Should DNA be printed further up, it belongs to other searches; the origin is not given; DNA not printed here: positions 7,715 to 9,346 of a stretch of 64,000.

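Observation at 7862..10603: SEDS polymerase fused to a PBP transpeptidase domain with all three catalytic motifs mutated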

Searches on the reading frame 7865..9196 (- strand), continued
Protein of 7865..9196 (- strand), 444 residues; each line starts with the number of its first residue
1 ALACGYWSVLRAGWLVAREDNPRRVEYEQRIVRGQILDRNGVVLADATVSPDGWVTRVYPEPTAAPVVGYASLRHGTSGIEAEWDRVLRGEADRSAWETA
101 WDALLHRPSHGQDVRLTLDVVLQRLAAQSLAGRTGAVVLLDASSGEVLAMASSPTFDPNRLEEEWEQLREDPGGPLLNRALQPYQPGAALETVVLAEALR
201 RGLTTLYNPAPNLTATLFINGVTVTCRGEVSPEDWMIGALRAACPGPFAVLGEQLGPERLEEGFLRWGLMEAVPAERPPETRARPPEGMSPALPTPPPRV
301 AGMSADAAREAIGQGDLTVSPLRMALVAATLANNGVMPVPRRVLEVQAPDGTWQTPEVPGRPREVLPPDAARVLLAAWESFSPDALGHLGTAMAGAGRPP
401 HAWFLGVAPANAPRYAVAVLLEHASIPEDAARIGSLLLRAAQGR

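Call 51: find_homologous_proteins(query=A2, max_evalue=1e-20)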
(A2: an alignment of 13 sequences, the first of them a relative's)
Query A2 (13 sequences) (901 aa, profile of the alignment): 6709 proteins with E <= 1e-20 among 8000 candidates; the best 120 are listed.
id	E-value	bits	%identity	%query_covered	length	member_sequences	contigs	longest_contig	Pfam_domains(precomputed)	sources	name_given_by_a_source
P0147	0.0e+0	1379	100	100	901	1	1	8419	PF01098.25,PF21922.2,PF00905.28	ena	-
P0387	0.0e+0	1282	86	100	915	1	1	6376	PF01098.25,PF21922.2,PF00905.28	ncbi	-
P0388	0.0e+0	1279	84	100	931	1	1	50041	PF01098.25,PF21922.2,PF00905.28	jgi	-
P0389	0.0e+0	1150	69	100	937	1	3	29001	PF01098.25,PF21922.2,PF00905.28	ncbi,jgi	jgi:peptidoglycan glycosyltransferase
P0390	0.0e+0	1142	68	100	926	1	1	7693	PF01098.25,PF21922.2,PF00905.28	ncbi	ncbi:MAG: FtsW/RodA/SpoVE family cell cycle protein, partial [Anaerolineae bacterium]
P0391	0.0e+0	1133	69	97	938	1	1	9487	PF01098.25,PF21922.2,PF00905.28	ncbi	ncbi:MAG: FtsW/RodA/SpoVE family cell cycle protein [Anaerolineae bacterium]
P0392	0.0e+0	1127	66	98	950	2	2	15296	PF01098.25,PF21922.2,PF00905.28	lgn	-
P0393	0.0e+0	1123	67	98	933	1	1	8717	PF01098.25,PF21922.2,PF00905.28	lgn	-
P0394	0.0e+0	1105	61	100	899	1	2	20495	PF01098.25,PF21922.2,PF00905.28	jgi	-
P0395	3.8e-286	970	45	93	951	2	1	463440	PF01098.25,PF21922.2,PF00905.28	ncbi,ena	-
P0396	1.5e-257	876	45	96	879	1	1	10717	PF01098.25,PF21922.2,PF00905.28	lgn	-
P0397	1.6e-253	862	46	95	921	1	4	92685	PF01098.25,PF21922.2,PF00905.28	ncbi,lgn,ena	-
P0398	2.6e-251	855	45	52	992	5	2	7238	PF01098.25,PF21922.2,PF00905.28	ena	-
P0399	3.0e-246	838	42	100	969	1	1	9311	PF01098.25,PF21922.2,PF00905.28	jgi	jgi:peptidoglycan glycosyltransferase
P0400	3.7e-244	831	48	87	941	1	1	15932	PF01098.25,PF21922.2,PF00905.28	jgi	jgi:cell division protein FtsW (lipid II flippase)/cell division protein FtsI/penicillin-binding pro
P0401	3.0e-242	825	40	95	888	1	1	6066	PF01098.25,PF21922.2,PF00905.28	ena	-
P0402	2.0e-241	822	42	99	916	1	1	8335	PF01098.25,PF21922.2,PF00905.28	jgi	jgi:cell division protein FtsI/penicillin-binding protein 2/cell division protein FtsW (lipid II fli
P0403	4.1e-241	821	42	97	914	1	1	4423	PF01098.25,PF21922.2,PF00905.28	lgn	-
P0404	1.9e-240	819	44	96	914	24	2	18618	PF01098.25,PF21922.2,PF00905.28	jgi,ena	-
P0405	3.3e-239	815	42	100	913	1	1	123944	PF01098.25,PF21922.2,PF00905.28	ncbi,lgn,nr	ncbi:MAG: peptidoglycan glycosyltransferase [Actinobacteria bacterium]|nr:peptidoglycan glycosyltran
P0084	1.9e-238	812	45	96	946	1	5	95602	PF01098.25,PF21922.2,PF00905.28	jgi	jgi:cell division protein FtsW (lipid II flippase)/cell division protein FtsI/penicillin-binding pro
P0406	1.3e-237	810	43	93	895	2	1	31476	PF01098.25,PF21922.2,PF00905.28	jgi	jgi:peptidoglycan glycosyltransferase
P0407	1.5e-237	809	41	97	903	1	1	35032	PF01098.25,PF21922.2,PF00905.28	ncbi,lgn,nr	ncbi:MAG: FtsW/RodA/SpoVE family cell cycle protein [Armatimonadetes bacterium]|nr:FtsW/RodA/SpoVE f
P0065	3.6e-237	808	44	95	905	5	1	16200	PF01098.25,PF21922.2,PF00905.28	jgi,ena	-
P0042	4.8e-237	808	48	92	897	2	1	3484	PF01098.25,PF21922.2,PF00905.28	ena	-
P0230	1.4e-236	806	46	93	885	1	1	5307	PF01098.25,PF21922.2,PF00905.28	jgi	jgi:cell division protein FtsW (lipid II flippase)/cell division protein FtsI/penicillin-binding pro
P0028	6.5e-236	804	46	100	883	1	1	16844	PF01098.25,PF21922.2,PF00905.28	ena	-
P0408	6.9e-236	804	42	100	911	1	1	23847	PF01098.25,PF21922.2,PF00905.28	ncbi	-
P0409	7.6e-236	804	42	98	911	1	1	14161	PF01098.25,PF21922.2,PF00905.28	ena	-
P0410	8.2e-235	800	42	92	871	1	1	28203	PF01098.25,PF21922.2,PF00905.28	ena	-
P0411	1.1e-234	800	42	98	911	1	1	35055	PF01098.25,PF21922.2,PF00905.28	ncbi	-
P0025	2.6e-234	799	47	89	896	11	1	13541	PF01098.25,PF21922.2,PF00905.28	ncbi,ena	-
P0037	3.2e-234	798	46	100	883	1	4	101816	PF01098.25,PF21922.2,PF00905.28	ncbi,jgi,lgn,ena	-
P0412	3.0e-233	795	41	98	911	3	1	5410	PF01098.25,PF21922.2,PF00905.28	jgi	jgi:peptidoglycan glycosyltransferase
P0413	3.0e-233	795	43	93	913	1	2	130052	PF01098.25,PF21922.2,PF00905.28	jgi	jgi:peptidoglycan glycosyltransferase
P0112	3.0e-233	795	46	92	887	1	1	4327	PF01098.25,PF21922.2,PF00905.28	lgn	-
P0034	4.0e-233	795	45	95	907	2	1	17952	PF01098.25,PF21922.2,PF00905.28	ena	-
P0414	6.7e-233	794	42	98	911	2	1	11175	PF01098.25,PF21922.2,PF00905.28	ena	-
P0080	7.1e-233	794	46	92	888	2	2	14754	PF01098.25,PF21922.2,PF00905.28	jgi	jgi:cell division protein FtsW (lipid II flippase)/cell division protein FtsI/penicillin-binding pro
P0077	2.0e-232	792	45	90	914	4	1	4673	PF01098.25,PF21922.2,PF00905.28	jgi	jgi:cell division protein FtsW (lipid II flippase)/cell division protein FtsI/penicillin-binding pro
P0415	2.4e-232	792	49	98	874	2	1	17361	PF01098.25,PF21922.2,PF00905.28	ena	-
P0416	3.7e-232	792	41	98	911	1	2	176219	PF01098.25,PF21922.2,PF00905.28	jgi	jgi:peptidoglycan glycosyltransferase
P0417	3.8e-232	792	46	89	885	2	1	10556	PF01098.25,PF21922.2,PF00905.28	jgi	jgi:cell division protein FtsW (lipid II flippase)/cell division protein FtsI/penicillin-binding pro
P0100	1.2e-231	790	46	89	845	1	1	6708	PF01098.25,PF21922.2,PF00905.28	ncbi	ncbi:MAG: FtsW/RodA/SpoVE family cell cycle protein, partial [Anaerolineae bacterium]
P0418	1.2e-231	790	41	96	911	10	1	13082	PF03717.21,PF01098.25,PF21922.2,PF00905.28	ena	-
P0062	1.7e-231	789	46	90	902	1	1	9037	PF01098.25,PF21922.2,PF00905.28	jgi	jgi:peptidoglycan glycosyltransferase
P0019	2.6e-231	789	46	95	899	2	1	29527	PF01098.25,PF21922.2,PF00905.28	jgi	-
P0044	3.8e-231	788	45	94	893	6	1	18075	PF01098.25,PF21922.2,PF00905.28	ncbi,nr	ncbi:MAG TPA: FtsW/RodA/SpoVE family cell cycle protein [Anaerolineae bacterium]|nr:FtsW/RodA/SpoVE 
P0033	3.9e-231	788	46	94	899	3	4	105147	PF01098.25,PF21922.2,PF00905.28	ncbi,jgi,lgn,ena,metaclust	metaclust:\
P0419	4.4e-231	788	51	93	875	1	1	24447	PF01098.25,PF21922.2,PF00905.28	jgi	-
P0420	6.2e-231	788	43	99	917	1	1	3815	PF01098.25,PF21922.2,PF00905.28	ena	-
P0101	6.3e-231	788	46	96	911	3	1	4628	PF01098.25,PF21922.2,PF00905.28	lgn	-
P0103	6.7e-231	787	46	96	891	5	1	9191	PF01098.25,PF21922.2,PF00905.28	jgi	jgi:cell division protein FtsW (lipid II flippase)/cell division protein FtsI/penicillin-binding pro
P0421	9.4e-231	787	41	96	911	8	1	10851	PF01098.25,PF21922.2,PF00905.28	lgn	-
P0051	1.2e-230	787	47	95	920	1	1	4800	PF01098.25,PF21922.2,PF00905.28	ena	-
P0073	1.3e-230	786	46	94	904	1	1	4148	PF01098.25,PF21922.2,PF00905.28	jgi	jgi:peptidoglycan glycosyltransferase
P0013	1.5e-230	786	48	91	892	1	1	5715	PF01098.25,PF21922.2,PF00905.28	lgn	-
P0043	7.3e-230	784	46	95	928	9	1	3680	PF01098.25,PF21922.2,PF00905.28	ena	-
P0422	1.1e-229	783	46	94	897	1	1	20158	PF01098.25,PF21922.2,PF00905.28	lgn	-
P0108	1.4e-229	783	45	95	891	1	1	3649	PF01098.25,PF21922.2,PF00905.28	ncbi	-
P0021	1.4e-229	783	47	90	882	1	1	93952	PF01098.25,PF21922.2,PF00905.28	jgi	-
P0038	3.1e-229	782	46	93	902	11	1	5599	PF01098.25,PF21922.2,PF00905.28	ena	-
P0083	4.2e-229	781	44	98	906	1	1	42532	PF01098.25,PF21922.2,PF00905.28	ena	-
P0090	4.8e-229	781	43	99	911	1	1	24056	PF01098.25,PF21922.2,PF00905.28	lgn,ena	-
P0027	1.2e-228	780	46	91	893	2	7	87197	PF01098.25,PF21922.2,PF00905.28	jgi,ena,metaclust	metaclust:\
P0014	1.3e-228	780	47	94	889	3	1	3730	PF01098.25,PF21922.2,PF00905.28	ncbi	-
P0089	1.7e-228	779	44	98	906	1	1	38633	PF01098.25,PF21922.2,PF00905.28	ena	-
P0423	1.9e-228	779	45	94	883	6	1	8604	PF01098.25,PF21922.2,PF00905.28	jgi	jgi:cell division protein FtsW (lipid II flippase)/cell division protein FtsI/penicillin-binding pro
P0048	1.9e-228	779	45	90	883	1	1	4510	PF01098.25,PF21922.2,PF00905.28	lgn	-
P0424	2.3e-228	779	42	98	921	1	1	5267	PF01098.25,PF21922.2,PF00905.28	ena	-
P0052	2.7e-228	779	47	95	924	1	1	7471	PF01098.25,PF21922.2,PF00905.28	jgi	jgi:cell division protein FtsW (lipid II flippase)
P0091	2.8e-228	779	44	98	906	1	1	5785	PF01098.25,PF21922.2,PF00905.28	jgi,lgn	-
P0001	3.0e-228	779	46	93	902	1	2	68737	PF01098.25,PF21922.2,PF00905.28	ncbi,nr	ncbi:MAG: FtsW/RodA/SpoVE family cell cycle protein [Anaerolineae bacterium]|nr:FtsW/RodA/SpoVE fami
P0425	3.1e-228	779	45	93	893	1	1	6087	PF01098.25,PF21922.2,PF00905.28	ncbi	-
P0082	5.2e-228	778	45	93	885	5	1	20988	PF01098.25,PF21922.2,PF00905.28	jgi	-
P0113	6.6e-228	778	45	95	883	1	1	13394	PF01098.25,PF21922.2,PF00905.28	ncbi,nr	ncbi:MAG: FtsW/RodA/SpoVE family cell cycle protein [Anaerolineae bacterium]|nr:FtsW/RodA/SpoVE fami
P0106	8.2e-228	777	45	94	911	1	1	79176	PF01098.25,PF21922.2,PF00905.28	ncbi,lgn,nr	ncbi:MAG: FtsW/RodA/SpoVE family cell cycle protein [Chloroflexota bacterium]|nr:FtsW/RodA/SpoVE fam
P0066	8.4e-228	777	46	95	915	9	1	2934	PF01098.25,PF21922.2,PF00905.28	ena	-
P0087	1.4e-227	776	47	93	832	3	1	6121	PF01098.25,PF21922.2,PF00905.28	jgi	-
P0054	1.7e-227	776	46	95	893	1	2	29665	PF01098.25,PF21922.2,PF00905.28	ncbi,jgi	-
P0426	1.7e-227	776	46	95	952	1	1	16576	PF01098.25,PF21922.2,PF00905.28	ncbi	-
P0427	1.8e-227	776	45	95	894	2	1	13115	PF01098.25,PF21922.2,PF00905.28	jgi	jgi:peptidoglycan glycosyltransferase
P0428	3.3e-227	775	46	90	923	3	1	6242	PF01098.25,PF21922.2,PF00905.28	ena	-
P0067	3.7e-227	775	45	92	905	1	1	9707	PF01098.25,PF21922.2,PF00905.28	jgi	-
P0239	4.6e-227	775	49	93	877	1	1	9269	PF01098.25,PF21922.2,PF00905.28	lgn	-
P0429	4.6e-227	775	45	90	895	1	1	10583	PF01098.25,PF21922.2,PF00905.28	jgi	jgi:cell division protein FtsW (lipid II flippase)/cell division protein FtsI/penicillin-binding pro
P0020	4.7e-227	775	46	93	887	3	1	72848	PF01098.25,PF21922.2,PF00905.28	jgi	jgi:cell division protein FtsW (lipid II flippase)/cell division protein FtsI/penicillin-binding pro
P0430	5.9e-227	774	46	93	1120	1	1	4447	PF01098.25,PF21922.2,PF00905.28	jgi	jgi:cell division protein FtsW (lipid II flippase)/cell division protein FtsI/penicillin-binding pro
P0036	6.2e-227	774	46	93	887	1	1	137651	PF01098.25,PF21922.2,PF00905.28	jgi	-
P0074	7.4e-227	774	43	94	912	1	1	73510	PF01098.25,PF21922.2,PF00905.28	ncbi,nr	ncbi:MAG: FtsW/RodA/SpoVE family cell cycle protein [Chloroflexi bacterium]|nr:FtsW/RodA/SpoVE famil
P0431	8.4e-227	774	41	98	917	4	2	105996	PF01098.25,PF21922.2,PF00905.28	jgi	jgi:peptidoglycan glycosyltransferase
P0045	9.6e-227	774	45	90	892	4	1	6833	PF01098.25,PF21922.2,PF00905.28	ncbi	-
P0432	1.1e-226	773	40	96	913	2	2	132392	PF01098.25,PF21922.2,PF00905.28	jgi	jgi:peptidoglycan glycosyltransferase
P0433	1.2e-226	773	44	99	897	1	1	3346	PF01098.25,PF21922.2,PF00905.28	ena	-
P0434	1.2e-226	773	46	92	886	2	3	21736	PF01098.25,PF21922.2,PF00905.28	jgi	-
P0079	1.4e-226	773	46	95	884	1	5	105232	PF01098.25,PF21922.2,PF00905.28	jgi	-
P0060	1.9e-226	773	45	94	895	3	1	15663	PF01098.25,PF21922.2,PF00905.28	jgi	-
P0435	2.2e-226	772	46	90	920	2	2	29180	PF01098.25,PF21922.2,PF00905.28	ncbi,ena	-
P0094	2.3e-226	772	45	91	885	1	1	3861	PF01098.25,PF21922.2,PF00905.28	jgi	jgi:cell division protein FtsW (lipid II flippase)/cell division protein FtsI/penicillin-binding pro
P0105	2.4e-226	772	44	93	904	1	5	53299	PF01098.25,PF21922.2,PF00905.28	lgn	-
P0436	3.8e-226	772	41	94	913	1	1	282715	PF01098.25,PF21922.2,PF00905.28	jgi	jgi:cell division protein FtsW (lipid II flippase)/cell division protein FtsI/penicillin-binding pro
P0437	4.3e-226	772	42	95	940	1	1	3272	PF01098.25,PF21922.2,PF00905.28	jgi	jgi:cell division protein FtsW (lipid II flippase)/cell division protein FtsI/penicillin-binding pro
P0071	5.1e-226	771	44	90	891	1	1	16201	PF01098.25,PF21922.2,PF00905.28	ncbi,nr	ncbi:MAG: FtsW/RodA/SpoVE family cell cycle protein [Anaerolineae bacterium]|nr:FtsW/RodA/SpoVE fami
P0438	8.6e-226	771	45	91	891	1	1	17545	PF01098.25,PF21922.2,PF00905.28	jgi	jgi:cell division protein FtsW (lipid II flippase)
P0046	9.4e-226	770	45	93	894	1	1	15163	PF01098.25,PF21922.2,PF00905.28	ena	-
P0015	1.2e-225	770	47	92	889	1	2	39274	PF01098.25,PF21922.2,PF00905.28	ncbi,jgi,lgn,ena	-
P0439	1.5e-225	770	46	92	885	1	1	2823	PF01098.25,PF21922.2,PF00905.28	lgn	-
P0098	1.9e-225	769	45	89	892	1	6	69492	PF01098.25,PF21922.2,PF00905.28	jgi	jgi:cell division protein FtsW (lipid II flippase)/cell division protein FtsI/penicillin-binding pro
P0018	2.0e-225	769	45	94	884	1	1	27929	PF01098.25,PF21922.2,PF00905.28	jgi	-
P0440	2.1e-225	769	41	98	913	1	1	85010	PF01098.25,PF21922.2,PF00905.28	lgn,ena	-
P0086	2.4e-225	769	45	91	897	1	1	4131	PF01098.25,PF21922.2,PF00905.28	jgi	-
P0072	4.0e-225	768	46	92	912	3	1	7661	PF01098.25,PF21922.2,PF00905.28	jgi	jgi:cell division protein FtsW (lipid II flippase)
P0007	4.8e-225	768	46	91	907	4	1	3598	PF01098.25,PF21922.2,PF00905.28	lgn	-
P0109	7.2e-225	767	45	93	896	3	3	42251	PF01098.25,PF21922.2,PF00905.28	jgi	-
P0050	1.2e-224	767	45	94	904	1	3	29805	PF01098.25,PF21922.2,PF00905.28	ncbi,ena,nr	ncbi:MAG: FtsW/RodA/SpoVE family cell cycle protein [Anaerolineae bacterium]|nr:FtsW/RodA/SpoVE fami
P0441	1.2e-224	767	45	91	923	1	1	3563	PF01098.25,PF21922.2,PF00905.28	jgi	jgi:cell division protein FtsW (lipid II flippase)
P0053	1.4e-224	766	44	97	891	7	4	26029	PF01098.25,PF21922.2,PF00905.28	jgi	jgi:cell division protein FtsW (lipid II flippase)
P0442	1.6e-224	766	42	98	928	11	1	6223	PF01098.25,PF21922.2,PF00905.28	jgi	jgi:cell division protein FtsW (lipid II flippase)/cell division protein FtsI/penicillin-binding pro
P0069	1.6e-224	766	45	93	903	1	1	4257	PF01098.25,PF21922.2,PF00905.28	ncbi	-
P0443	1.9e-224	766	45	95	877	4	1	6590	PF01098.25,PF21922.2,PF00905.28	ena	-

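Call 76: find_encoding_contigs(protein=P0280, flank=6000, max_places=1)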
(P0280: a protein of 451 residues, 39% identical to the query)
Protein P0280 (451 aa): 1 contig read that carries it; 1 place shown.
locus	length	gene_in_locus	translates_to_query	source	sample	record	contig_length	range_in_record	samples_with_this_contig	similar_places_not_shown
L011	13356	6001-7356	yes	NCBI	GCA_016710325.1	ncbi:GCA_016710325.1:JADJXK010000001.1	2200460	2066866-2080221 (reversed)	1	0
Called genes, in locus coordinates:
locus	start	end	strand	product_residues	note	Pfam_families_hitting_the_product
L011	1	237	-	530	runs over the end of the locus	PF00501:AMP-binding, PF13193:AMP-binding_C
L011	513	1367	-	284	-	PF00215:OMPdecase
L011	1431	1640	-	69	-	-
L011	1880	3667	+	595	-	PF04519:Bactofilin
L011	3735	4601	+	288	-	PF01048:PNP_UDP_1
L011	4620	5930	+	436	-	PF01098:FTSW_RODA_SPOVE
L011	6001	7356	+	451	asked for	PF21922:PBP_dimer_2, PF00905:Transpeptidase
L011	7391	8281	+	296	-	PF02129:Peptidase_S15, PF05448:AXE1 (faint), PF12146:Hydrolase_4, PF00561:Abhydrolase_1, PF12697:Abhydrolase_6, PF00326:Peptidase_S9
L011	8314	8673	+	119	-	-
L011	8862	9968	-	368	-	PF03773:ArsP_1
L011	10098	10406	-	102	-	PF12840:HTH_20 (weak), PF01022:HTH_5, PF12802:MarR_2 (weak)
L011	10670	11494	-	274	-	PF02517:Rce1-like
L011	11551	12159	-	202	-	PF00440:TetR_N, PF08361:TetR_C_2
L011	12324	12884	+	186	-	PF03473:MOSC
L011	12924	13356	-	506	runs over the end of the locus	-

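Call 77: find_encoding_contigs(protein=P0285, flank=6000, max_places=1)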
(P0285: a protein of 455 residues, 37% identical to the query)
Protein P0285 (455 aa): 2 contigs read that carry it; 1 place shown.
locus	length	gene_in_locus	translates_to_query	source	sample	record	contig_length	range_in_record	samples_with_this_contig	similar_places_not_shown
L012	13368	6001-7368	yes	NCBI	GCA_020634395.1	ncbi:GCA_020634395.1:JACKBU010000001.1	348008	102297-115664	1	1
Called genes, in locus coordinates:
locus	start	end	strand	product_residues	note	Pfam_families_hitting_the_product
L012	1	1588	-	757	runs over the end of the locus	PF00801:PKD, PF18911:PKD_4, PF00801:PKD, PF18911:PKD_4, PF00801:PKD, PF18911:PKD_4, PF00188:CAP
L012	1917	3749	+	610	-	PF04519:Bactofilin, PF24161:CCDC39 (faint)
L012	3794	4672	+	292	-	PF01048:PNP_UDP_1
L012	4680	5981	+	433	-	PF01098:FTSW_RODA_SPOVE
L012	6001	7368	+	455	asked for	PF03717:PBP_dimer (faint), PF21922:PBP_dimer_2, PF00905:Transpeptidase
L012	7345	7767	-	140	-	-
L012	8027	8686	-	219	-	PF00072:Response_reg, PF00196:GerE, PF04545:Sigma70_r4 (weak), PF08281:Sigma70_r4_2, PF13936:HTH_38 (weak)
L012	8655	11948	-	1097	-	PF13185:GAF_2 (weak), PF13492:GAF_3 (faint), PF01590:GAF, PF13185:GAF_2, PF01590:GAF, PF13185:GAF_2 (weak), PF07730:HisKA_3, PF02518:HATPase_c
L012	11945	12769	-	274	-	PF05013:FGase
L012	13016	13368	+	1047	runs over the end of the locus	PF00989:PAS, PF08448:PAS_4, PF13426:PAS_9, PF01590:GAF, PF13185:GAF_2, PF00989:PAS, PF08448:PAS_4, PF13188:PAS_8, +5 more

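Call 78: find_encoding_contigs(protein=P0336, flank=6000, max_places=1)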
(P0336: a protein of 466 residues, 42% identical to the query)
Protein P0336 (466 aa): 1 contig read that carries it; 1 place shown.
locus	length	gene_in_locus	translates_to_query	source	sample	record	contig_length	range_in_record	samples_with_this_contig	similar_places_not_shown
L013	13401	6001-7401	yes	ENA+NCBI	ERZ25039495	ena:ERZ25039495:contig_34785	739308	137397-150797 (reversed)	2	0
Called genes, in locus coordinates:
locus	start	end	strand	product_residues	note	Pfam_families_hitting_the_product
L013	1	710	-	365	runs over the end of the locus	PF01924:HypD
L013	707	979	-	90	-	PF01455:HupF_HypC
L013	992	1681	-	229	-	PF02492:cobW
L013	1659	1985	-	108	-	PF01155:HypA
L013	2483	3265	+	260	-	PF12401:FhaA_N, PF16697:Yop-YscD_cpl, PF00498:FHA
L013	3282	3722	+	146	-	PF16697:Yop-YscD_cpl, PF00498:FHA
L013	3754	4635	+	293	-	PF01048:PNP_UDP_1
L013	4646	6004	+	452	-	PF01098:FTSW_RODA_SPOVE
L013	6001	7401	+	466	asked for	PF03717:PBP_dimer (faint), PF21922:PBP_dimer_2, PF00905:Transpeptidase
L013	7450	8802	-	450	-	PF14353:CpXC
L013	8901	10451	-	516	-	PF01590:GAF, PF13185:GAF_2, PF13492:GAF_3, PF08448:PAS_4 (weak), PF13426:PAS_9 (weak), PF00512:HisKA, PF02518:HATPase_c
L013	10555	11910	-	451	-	PF00202:Aminotran_3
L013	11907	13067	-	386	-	PF02163:Peptidase_M50, PF00571:CBS (weak)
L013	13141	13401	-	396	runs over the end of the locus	PF13506:Glyco_transf_21, PF00535:Glycos_transf_2, PF13641:Glyco_tranf_2_3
